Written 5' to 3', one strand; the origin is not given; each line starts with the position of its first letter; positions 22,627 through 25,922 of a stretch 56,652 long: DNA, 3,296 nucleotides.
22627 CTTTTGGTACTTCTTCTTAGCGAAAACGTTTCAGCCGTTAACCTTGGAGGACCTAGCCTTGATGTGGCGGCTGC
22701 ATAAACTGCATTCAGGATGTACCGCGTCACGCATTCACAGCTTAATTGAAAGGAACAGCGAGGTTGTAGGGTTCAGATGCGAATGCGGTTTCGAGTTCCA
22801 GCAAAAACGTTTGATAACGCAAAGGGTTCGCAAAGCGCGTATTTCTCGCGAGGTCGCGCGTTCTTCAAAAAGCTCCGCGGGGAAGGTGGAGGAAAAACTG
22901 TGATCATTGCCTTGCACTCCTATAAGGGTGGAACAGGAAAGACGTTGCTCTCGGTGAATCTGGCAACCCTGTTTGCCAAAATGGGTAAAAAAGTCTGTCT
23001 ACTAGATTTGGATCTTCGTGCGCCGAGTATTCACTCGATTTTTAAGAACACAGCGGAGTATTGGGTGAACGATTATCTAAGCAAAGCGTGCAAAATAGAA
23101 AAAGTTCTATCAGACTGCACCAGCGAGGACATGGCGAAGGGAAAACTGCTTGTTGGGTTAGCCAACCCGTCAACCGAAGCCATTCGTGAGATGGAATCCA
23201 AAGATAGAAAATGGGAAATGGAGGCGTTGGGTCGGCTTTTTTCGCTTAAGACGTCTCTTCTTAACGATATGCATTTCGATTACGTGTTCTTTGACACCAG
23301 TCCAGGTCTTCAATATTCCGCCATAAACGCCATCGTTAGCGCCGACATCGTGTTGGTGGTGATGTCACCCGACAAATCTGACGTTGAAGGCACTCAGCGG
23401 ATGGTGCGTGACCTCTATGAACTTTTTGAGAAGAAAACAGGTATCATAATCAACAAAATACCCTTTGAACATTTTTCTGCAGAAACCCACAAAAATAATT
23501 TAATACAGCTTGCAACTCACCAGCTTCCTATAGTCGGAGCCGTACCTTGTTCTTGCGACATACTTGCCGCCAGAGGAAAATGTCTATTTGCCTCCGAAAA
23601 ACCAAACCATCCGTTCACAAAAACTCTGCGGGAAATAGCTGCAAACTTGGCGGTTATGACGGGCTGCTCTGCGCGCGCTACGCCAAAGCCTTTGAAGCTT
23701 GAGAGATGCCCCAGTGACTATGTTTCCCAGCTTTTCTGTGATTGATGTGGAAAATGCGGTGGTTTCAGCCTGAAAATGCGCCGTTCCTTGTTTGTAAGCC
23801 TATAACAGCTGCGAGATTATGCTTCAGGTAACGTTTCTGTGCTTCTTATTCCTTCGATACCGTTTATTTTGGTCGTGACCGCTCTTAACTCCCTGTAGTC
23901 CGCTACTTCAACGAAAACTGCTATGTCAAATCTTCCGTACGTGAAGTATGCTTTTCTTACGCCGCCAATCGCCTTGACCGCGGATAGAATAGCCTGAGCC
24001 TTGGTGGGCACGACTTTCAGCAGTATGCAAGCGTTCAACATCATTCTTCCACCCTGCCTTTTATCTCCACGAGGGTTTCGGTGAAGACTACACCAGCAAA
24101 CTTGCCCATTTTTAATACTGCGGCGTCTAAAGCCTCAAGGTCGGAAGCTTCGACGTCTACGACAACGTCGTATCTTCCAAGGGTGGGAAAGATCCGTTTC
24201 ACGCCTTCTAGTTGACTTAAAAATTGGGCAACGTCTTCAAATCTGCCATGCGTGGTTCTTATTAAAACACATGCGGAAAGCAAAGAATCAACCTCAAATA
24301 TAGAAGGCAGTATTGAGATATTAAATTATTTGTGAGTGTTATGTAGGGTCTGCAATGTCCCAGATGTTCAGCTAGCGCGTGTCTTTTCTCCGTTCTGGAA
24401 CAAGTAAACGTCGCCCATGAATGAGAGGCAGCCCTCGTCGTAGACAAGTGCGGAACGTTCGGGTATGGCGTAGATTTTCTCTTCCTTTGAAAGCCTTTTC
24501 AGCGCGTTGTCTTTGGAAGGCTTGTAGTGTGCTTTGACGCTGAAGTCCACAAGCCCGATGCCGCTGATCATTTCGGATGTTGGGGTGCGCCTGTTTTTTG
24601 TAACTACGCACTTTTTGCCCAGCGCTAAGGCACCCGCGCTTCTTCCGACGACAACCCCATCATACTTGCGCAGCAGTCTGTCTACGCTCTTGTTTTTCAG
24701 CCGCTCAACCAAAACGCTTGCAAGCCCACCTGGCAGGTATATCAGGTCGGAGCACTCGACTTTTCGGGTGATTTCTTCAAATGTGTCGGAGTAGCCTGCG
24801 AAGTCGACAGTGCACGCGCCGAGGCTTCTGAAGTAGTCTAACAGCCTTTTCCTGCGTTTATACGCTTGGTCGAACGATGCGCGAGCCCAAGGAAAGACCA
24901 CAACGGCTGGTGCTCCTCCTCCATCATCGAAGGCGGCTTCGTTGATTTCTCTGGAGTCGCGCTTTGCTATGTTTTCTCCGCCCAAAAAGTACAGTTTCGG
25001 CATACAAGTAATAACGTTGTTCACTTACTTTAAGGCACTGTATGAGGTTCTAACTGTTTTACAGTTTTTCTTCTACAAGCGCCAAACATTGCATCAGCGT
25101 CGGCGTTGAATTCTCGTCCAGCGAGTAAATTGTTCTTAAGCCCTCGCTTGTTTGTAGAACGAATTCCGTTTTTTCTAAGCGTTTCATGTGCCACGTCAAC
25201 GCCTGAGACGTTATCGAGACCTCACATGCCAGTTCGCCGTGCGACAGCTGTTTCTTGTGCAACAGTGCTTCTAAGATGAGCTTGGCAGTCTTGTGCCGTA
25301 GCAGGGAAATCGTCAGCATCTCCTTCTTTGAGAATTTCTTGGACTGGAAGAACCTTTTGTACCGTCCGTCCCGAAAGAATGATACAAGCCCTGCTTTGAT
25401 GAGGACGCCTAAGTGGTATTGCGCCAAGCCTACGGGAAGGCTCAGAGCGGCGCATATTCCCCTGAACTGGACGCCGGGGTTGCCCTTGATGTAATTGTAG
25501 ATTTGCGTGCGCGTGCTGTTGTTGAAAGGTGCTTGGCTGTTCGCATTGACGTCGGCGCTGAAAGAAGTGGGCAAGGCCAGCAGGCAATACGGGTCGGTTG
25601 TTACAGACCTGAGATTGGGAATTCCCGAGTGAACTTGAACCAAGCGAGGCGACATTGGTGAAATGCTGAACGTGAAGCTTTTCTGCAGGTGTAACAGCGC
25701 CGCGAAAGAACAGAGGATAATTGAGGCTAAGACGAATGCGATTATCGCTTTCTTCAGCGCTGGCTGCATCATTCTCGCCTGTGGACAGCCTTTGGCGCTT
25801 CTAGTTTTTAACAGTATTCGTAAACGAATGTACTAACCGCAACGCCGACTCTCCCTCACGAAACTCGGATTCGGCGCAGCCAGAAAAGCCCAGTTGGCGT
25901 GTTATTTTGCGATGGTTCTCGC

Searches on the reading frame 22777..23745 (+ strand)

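Call 37: search_protein_families(library=pfam, proteins=[window:22777-23745:+], max_evalue=0.01)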
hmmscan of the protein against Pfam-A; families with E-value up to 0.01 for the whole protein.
window:22777-23745:+ (322 aa): 8 families
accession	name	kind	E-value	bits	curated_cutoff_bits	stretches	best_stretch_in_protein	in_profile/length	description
PF13614.12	AAA_31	-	5.7e-22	78.9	27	1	43-216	3-167/177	AAA domain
PF01656.29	CbiA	-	1.1e-14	54.9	25.4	1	44-260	1-113/125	CobQ/CobB/MinD/ParA nucleotide binding domain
PF10609.15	ParA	-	4.8e-14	52.8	27.1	1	43-291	5-245/246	NUBPL iron-transfer P-loop NTPase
PF09140.17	MipZ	-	1.1e-08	35.2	20.7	1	43-120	2-79/262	ATPase MipZ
PF02374.21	ArsA_ATPase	-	5.6e-07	29.5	24.3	1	48-176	7-134/305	Anion-transporting ATPase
PF00142.24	Fer4_NifH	-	2.7e-05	24.2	25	1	50-110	8-68/271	4Fe-4S iron sulfur cluster binding proteins, NifH/frxC family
PF07015.17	VirC1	-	0.00016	21.6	24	0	43-83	3-43/231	VirC1 protein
PF06564.18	CBP_BcsQ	-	0.0014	18.7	21.3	0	43-200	3-149/234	Cellulose biosynthesis protein BcsQ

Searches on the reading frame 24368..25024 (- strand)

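Call 37: search_protein_families(library=pfam, proteins=[window:24368-25024:-], max_evalue=0.01)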
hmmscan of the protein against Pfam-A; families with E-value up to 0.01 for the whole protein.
window:24368-25024:- (218 aa): 2 families
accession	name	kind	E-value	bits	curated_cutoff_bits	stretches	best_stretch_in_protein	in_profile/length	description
PF03575.23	Peptidase_S51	-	8.6e-15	55.4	23.9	1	38-198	30-201/206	Peptidase family S51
PF07685.20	GATase_3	-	0.0065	16.5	27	1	90-172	39-125/196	CobB/CobQ-like glutamine amidotransferase domain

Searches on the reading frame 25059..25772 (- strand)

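Call 37: search_protein_families(library=pfam, proteins=[window:25059-25772:-], max_evalue=0.01)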
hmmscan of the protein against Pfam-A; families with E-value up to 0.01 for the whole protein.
window:25059-25772:- (237 aa): 7 families
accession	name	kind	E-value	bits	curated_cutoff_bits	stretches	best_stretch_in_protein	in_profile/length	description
PF13412.12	HTH_24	-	1.4e-13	50.6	21.9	2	161-205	3-47/48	Winged helix-turn-helix DNA-binding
PF24266.1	HTH_HVO_0163_N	-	2.8e-11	43.7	31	1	86-151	2-66/70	HVO_0163, N-terminal HTH domain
PF12840.13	HTH_20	-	1.1e-07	32.2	27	1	160-205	3-48/51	Helix-turn-helix domain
PF01022.26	HTH_5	-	2.2e-07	31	22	1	86-131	2-46/47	Bacterial regulatory protein, arsR family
PF12802.13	MarR_2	-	1.7e-05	25.3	27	0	93-131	12-51/61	MarR family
PF01047.28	MarR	-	0.00069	19.9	24.6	1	165-205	7-47/59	MarR family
PF13601.12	HTH_34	-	0.0082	16.7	27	0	166-205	5-44/80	Winged helix DNA-binding domain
